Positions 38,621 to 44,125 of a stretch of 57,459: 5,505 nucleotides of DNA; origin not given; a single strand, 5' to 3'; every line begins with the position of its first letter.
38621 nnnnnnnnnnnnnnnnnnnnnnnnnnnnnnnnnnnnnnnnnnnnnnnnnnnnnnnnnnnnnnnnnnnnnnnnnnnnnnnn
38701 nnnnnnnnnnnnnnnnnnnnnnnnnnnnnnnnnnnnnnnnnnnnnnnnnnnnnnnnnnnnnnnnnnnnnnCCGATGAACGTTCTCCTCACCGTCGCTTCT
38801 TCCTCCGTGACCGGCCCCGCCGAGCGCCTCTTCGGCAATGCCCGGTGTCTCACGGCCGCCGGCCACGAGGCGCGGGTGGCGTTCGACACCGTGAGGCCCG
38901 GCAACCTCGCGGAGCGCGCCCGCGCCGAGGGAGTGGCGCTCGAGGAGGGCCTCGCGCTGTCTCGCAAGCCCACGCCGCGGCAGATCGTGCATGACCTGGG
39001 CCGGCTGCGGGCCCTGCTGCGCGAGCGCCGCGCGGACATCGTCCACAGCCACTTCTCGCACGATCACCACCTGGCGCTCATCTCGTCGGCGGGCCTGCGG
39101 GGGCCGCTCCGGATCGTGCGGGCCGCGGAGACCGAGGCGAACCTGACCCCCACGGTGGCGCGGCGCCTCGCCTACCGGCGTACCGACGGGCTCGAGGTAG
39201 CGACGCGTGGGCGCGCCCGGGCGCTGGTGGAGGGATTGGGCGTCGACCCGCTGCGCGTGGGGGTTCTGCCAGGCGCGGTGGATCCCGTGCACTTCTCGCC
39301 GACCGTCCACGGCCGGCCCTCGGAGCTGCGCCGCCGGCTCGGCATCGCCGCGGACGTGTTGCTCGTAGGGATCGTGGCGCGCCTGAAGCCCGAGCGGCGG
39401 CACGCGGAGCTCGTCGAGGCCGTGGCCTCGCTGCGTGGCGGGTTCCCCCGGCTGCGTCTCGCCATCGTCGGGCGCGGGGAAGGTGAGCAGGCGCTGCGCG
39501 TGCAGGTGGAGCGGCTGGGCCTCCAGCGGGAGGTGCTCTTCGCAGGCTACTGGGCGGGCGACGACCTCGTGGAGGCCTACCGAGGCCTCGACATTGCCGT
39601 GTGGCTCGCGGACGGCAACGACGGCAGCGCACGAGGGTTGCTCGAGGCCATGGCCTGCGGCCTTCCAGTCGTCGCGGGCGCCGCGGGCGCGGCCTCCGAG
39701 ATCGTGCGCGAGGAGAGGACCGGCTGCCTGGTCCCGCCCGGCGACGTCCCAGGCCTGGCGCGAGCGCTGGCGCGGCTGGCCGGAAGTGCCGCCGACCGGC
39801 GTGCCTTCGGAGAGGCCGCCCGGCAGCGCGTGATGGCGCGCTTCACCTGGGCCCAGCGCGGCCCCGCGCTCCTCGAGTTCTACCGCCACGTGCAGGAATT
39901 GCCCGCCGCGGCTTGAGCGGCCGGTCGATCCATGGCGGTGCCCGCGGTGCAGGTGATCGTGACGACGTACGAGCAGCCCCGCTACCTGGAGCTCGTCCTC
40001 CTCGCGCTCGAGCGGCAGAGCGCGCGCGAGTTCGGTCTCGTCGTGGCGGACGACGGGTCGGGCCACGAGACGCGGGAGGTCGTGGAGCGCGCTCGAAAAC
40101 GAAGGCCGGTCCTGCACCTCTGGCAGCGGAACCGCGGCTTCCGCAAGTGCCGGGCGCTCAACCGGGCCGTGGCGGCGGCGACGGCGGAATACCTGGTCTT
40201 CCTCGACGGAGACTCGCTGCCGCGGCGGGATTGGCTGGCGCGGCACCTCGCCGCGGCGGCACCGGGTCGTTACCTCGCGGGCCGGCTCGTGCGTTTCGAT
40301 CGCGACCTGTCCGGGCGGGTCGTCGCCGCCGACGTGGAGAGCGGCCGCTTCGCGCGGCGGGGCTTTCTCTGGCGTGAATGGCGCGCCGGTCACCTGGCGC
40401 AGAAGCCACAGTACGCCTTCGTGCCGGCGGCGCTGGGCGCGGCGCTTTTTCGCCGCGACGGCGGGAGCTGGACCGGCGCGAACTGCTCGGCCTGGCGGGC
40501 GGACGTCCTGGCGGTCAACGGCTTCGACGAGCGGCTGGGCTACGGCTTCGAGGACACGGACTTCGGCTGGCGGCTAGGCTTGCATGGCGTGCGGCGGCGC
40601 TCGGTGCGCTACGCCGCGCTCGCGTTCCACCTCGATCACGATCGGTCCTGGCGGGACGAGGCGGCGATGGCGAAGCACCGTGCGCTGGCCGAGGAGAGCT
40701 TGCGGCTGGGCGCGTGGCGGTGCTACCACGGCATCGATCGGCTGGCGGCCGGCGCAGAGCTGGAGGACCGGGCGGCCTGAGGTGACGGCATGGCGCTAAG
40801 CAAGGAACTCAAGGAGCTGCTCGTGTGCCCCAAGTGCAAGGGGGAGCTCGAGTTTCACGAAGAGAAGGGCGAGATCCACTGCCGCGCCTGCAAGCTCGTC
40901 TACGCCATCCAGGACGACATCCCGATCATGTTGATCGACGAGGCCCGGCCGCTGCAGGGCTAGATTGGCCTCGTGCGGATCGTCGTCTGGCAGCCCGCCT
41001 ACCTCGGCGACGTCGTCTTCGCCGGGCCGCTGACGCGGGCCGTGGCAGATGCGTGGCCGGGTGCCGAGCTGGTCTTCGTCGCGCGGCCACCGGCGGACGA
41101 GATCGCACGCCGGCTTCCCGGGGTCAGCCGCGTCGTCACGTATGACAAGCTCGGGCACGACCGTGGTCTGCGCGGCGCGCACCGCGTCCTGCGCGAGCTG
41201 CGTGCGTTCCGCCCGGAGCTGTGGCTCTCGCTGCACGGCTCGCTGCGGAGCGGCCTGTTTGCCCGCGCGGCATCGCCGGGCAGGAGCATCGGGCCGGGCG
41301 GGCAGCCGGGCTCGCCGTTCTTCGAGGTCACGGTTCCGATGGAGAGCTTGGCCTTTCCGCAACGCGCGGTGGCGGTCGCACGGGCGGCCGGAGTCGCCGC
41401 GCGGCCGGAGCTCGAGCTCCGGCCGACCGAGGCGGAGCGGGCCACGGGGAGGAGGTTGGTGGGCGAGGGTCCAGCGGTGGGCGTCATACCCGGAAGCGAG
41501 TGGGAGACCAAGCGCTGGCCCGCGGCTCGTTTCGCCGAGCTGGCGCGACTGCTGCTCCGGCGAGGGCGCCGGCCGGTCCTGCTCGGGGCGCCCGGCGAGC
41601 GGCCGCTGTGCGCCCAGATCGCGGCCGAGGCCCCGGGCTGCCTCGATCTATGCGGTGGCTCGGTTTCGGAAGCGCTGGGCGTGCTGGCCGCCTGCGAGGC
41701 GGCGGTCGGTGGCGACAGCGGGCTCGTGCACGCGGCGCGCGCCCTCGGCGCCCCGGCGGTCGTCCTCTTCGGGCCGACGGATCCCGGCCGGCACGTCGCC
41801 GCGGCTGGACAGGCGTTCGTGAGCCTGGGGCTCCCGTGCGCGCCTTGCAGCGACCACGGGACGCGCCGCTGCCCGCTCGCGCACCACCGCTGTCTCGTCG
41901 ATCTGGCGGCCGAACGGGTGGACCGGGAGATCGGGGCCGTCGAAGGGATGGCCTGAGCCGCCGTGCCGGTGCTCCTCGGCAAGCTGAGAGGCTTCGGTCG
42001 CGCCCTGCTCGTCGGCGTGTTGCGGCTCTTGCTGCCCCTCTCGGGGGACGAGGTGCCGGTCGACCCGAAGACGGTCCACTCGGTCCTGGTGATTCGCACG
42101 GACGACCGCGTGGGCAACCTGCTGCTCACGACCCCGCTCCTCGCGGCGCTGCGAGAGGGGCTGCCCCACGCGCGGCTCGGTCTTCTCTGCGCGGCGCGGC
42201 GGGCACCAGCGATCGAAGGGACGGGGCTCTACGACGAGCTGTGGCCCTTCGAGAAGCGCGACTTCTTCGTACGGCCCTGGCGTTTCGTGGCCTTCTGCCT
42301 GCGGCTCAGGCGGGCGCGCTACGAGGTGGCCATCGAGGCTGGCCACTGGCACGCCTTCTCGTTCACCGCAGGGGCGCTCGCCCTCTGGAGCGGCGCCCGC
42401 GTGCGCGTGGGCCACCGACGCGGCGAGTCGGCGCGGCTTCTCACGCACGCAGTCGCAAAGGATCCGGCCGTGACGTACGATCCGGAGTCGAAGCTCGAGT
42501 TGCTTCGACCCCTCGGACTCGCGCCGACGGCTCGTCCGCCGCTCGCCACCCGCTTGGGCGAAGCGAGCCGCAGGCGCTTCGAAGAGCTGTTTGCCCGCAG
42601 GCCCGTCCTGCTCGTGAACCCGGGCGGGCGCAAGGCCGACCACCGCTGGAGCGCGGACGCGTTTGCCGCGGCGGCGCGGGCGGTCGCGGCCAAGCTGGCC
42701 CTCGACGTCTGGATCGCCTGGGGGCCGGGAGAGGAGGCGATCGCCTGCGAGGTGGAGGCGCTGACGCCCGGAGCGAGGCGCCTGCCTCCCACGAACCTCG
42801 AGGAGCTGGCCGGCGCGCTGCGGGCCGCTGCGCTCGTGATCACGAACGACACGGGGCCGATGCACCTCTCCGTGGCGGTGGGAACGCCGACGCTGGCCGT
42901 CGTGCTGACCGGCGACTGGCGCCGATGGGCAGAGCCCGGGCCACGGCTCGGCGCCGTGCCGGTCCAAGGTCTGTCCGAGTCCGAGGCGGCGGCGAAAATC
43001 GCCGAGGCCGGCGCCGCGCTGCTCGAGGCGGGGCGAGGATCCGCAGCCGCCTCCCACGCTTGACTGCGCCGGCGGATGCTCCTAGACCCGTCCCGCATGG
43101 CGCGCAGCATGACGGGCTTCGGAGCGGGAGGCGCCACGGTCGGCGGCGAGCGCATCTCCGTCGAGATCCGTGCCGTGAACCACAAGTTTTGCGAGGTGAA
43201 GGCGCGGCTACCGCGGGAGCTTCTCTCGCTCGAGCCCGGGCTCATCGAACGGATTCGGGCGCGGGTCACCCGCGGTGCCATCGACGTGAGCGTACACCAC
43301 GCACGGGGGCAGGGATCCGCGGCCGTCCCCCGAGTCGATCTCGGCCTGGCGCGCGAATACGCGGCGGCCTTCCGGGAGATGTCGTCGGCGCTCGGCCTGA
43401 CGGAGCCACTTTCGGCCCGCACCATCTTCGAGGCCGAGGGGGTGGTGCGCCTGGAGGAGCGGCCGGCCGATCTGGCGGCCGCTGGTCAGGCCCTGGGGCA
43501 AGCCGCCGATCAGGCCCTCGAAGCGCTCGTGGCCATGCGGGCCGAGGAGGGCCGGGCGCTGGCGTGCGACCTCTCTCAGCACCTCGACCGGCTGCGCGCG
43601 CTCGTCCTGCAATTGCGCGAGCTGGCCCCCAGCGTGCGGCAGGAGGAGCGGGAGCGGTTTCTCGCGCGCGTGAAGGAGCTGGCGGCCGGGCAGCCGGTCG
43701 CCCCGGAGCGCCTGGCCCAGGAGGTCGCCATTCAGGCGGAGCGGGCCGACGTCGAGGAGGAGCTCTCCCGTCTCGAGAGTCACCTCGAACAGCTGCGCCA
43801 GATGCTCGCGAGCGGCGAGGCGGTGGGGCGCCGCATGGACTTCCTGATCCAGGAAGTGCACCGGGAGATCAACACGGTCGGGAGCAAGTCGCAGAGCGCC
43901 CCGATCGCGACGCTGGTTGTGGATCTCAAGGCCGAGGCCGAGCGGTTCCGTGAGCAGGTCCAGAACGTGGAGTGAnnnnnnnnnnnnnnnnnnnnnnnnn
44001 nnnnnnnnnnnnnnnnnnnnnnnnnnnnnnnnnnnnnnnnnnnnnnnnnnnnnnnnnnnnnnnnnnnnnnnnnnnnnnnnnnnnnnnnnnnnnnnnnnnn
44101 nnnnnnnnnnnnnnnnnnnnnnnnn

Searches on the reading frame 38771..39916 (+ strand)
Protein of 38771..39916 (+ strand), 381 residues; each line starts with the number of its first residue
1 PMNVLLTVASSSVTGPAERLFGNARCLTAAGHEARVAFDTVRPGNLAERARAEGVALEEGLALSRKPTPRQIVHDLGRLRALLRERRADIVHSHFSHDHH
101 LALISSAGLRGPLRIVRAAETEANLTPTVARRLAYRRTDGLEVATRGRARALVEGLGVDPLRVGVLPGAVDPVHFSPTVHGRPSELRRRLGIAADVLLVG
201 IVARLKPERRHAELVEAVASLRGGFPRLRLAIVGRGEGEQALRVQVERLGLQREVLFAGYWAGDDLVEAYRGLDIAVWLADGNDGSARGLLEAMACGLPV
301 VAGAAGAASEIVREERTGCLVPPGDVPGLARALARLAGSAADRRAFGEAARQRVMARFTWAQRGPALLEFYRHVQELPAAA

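Call 53: search_protein_families(library=pfam, proteins=[window:38771-39916:+], max_evalue=0.0001)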
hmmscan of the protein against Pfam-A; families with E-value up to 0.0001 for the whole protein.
window:38771-39916:+ (381 aa): 5 families
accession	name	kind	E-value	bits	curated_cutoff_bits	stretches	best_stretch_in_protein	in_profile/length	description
PF00534.26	Glycos_transf_1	-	6.1e-30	104.4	26.4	1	185-353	4-172/172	Glycosyl transferases group 1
PF13692.12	Glyco_trans_1_4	-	1.5e-26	93.8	27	1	199-337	4-140/142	Glycosyl transferases group 1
PF13524.12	Glyco_trans_1_2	-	3.6e-12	46.9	25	1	211-368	2-143/144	Glycosyl transferase-like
PF13439.12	Glyco_transf_4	-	2.3e-10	41.2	28.5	1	24-172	12-168/170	Glycosyltransferase Family 4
PF13579.12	Glyco_trans_4_4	-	2.2e-07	31.8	29.7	1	14-167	1-156/158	Glycosyl transferase 4-like domain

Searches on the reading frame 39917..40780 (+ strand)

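Call 53: search_protein_families(library=pfam, proteins=[window:39917-40780:+], max_evalue=0.0001)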
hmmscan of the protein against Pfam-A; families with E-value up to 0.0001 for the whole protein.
window:39917-40780:+ (287 aa): 4 families
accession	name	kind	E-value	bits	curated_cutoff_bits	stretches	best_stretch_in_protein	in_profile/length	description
PF00535.33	Glycos_transf_2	-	2.2e-19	70.5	23.3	1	13-128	2-119/168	Glycosyl transferase family 2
PF13641.12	Glyco_tranf_2_3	-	2e-12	48.1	27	1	9-234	1-208/230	Glycosyltransferase like family 2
PF10111.15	Glyco_tranf_2_2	-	7.6e-10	39.2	27.3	1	16-112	7-104/276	Glycosyltransferase like family 2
PF02709.20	Glyco_transf_7C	-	5.1e-05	23.3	23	1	184-232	18-67/78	N-terminal domain of galactosyltransferase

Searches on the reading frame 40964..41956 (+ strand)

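Call 53: search_protein_families(library=pfam, proteins=[window:40964-41956:+], max_evalue=0.0001)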
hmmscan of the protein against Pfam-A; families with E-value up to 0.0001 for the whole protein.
window:40964-41956:+ (330 aa): 1 family
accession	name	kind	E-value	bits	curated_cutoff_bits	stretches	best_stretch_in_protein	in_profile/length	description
PF01075.23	Glyco_transf_9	-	5.2e-27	95.2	22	1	73-299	2-240/247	Glycosyltransferase family 9 (heptosyltransferase)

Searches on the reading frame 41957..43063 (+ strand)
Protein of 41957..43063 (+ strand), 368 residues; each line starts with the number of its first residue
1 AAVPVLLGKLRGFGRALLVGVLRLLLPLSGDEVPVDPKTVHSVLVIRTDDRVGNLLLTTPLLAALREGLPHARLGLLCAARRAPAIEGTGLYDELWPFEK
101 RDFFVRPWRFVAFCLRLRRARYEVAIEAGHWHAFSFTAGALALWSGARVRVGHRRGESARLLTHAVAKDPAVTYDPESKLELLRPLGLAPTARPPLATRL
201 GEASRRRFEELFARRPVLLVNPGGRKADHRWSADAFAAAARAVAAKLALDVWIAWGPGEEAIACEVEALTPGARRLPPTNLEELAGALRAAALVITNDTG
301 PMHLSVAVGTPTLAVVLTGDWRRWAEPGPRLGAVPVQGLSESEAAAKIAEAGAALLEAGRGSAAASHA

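Call 53: search_protein_families(library=pfam, proteins=[window:41957-43063:+], max_evalue=0.0001)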
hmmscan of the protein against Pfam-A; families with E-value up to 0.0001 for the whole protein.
window:41957-43063:+ (368 aa): 1 family
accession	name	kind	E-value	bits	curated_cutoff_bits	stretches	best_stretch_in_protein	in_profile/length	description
PF01075.23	Glyco_transf_9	-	6.1e-22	78.6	22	1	116-315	7-208/247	Glycosyltransferase family 9 (heptosyltransferase)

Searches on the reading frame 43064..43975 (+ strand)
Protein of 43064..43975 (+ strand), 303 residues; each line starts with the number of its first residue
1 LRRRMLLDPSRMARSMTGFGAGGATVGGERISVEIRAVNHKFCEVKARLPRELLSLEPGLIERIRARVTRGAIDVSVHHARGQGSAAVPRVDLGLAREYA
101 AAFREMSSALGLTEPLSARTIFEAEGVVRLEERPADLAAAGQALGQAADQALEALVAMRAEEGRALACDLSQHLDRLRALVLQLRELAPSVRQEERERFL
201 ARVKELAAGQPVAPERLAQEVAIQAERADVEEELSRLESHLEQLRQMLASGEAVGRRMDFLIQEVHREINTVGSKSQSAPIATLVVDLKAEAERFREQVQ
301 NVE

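Call 53: search_protein_families(library=pfam, proteins=[window:43064-43975:+], max_evalue=0.0001)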
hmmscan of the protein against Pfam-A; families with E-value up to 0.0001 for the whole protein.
window:43064-43975:+ (303 aa): 2 families
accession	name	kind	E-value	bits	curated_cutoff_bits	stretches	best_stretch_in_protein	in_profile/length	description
PF08340.16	YicC-like_C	-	4.2e-42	143.5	27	1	185-303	2-120/120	Endoribonuclease YicC-like, C-terminal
PF03755.18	YicC-like_N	-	1.1e-37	130.2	25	1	14-167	2-155/156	Endoribonuclease YicC-like, N-terminal region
